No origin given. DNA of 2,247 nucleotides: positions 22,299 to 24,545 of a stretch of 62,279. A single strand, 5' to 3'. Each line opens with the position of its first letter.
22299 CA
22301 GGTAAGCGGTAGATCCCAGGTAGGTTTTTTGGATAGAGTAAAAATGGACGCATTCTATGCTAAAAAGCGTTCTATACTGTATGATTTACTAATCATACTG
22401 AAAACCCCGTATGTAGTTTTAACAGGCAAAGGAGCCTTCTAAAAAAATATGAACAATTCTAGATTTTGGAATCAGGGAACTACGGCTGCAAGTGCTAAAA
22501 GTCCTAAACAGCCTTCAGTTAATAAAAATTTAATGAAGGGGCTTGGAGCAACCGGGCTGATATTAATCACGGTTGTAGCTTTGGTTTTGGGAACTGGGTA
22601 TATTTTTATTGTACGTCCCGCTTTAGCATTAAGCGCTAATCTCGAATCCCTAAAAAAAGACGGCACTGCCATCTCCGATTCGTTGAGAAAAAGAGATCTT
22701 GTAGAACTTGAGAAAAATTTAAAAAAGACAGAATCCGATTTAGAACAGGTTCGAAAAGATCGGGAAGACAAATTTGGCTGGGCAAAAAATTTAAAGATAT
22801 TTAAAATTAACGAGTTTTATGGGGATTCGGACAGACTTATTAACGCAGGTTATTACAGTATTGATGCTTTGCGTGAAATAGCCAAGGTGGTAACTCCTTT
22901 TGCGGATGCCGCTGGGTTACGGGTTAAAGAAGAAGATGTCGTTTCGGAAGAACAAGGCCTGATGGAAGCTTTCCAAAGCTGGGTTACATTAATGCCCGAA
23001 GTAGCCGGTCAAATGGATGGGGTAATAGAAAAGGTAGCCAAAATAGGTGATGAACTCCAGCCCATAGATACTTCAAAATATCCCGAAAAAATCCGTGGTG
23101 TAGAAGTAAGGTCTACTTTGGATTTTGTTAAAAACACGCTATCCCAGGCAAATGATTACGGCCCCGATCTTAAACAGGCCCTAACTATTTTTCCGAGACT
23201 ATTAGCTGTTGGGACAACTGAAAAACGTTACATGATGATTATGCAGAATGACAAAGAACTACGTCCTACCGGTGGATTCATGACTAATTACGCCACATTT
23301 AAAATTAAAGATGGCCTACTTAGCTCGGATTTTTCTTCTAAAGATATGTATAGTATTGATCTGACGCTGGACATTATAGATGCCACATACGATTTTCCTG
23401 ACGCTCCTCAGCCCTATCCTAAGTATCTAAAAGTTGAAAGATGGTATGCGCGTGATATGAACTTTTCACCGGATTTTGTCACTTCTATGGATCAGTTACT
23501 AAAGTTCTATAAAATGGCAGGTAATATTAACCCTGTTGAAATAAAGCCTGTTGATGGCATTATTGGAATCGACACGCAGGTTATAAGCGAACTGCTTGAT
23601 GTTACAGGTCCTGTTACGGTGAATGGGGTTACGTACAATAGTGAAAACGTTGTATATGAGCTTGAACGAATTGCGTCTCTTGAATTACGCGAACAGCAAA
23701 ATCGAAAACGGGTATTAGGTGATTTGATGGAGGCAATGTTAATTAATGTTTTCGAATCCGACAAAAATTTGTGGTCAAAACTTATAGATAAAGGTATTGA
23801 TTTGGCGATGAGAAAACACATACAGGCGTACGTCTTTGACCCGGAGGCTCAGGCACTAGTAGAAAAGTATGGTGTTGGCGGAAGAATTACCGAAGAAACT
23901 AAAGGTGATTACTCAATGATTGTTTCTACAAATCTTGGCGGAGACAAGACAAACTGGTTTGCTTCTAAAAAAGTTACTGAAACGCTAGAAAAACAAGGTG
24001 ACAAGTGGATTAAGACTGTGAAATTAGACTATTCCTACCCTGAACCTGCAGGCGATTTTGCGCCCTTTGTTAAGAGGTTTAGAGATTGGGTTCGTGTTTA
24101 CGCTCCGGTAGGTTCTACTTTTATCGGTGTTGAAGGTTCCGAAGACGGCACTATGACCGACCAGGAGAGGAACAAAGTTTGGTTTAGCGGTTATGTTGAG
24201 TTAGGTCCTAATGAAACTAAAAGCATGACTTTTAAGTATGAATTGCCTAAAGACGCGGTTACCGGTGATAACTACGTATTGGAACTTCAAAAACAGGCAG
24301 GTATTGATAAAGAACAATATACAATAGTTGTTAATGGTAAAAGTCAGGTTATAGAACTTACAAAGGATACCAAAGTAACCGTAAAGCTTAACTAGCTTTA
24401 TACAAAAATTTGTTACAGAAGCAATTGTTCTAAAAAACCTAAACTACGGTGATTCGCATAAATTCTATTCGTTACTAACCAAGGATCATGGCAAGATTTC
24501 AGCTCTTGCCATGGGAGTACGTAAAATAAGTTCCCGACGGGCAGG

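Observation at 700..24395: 24-kb surface-glycan island unusually rich in GT-C membrane glycosyltransferases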

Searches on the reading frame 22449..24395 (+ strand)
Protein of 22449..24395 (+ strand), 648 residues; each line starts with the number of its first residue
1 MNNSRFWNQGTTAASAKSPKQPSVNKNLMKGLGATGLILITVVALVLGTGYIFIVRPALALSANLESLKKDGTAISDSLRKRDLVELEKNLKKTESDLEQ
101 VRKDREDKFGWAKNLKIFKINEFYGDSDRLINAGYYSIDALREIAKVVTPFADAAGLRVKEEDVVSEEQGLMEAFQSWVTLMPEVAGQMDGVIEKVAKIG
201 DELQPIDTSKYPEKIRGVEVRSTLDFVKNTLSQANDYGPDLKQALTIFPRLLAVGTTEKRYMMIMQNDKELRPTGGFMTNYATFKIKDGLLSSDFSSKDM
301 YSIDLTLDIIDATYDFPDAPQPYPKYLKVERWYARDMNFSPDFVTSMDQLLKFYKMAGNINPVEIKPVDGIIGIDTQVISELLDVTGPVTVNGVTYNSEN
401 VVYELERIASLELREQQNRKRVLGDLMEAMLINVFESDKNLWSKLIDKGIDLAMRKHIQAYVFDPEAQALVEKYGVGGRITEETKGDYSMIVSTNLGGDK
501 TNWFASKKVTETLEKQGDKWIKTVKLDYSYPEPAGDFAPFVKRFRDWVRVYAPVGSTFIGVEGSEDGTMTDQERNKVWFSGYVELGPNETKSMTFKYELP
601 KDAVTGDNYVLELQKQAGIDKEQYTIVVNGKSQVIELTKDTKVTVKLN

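Call 4: search_protein_families(library=pfam, proteins=[window:22449-24395:+], max_evalue=0.01)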
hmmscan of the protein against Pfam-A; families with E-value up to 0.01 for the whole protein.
window:22449-24395:+ (648 aa): 1 family
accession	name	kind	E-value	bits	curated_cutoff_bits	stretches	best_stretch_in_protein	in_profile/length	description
PF13196.11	DUF4012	-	6.8e-22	79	28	1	258-407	3-141/144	Protein of unknown function (DUF4012)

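Call 8: search_protein_families(library=ncbifam, proteins=[window:22449-24395:+], max_evalue=0.01)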
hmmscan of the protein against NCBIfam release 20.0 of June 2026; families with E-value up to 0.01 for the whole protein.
window:22449-24395:+ (648 aa): 0 families

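Call 67: search_solved_structures(query=window:22449-24392:+, max_evalue=1)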
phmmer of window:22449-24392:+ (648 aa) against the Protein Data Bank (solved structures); distinct sequences matched with E-value up to 1: 3.
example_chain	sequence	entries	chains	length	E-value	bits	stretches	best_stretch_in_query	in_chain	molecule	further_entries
2jkd_A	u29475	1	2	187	0.89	10.9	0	580-632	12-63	PRE-MRNA LEAKAGE PROTEIN 1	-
5lqw_N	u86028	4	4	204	0.98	10.8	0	580-632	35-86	Pre-mRNA leakage protein 1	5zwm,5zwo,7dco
3elv_A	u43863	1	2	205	0.99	10.7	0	580-632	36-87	Pre-mRNA leakage protein 1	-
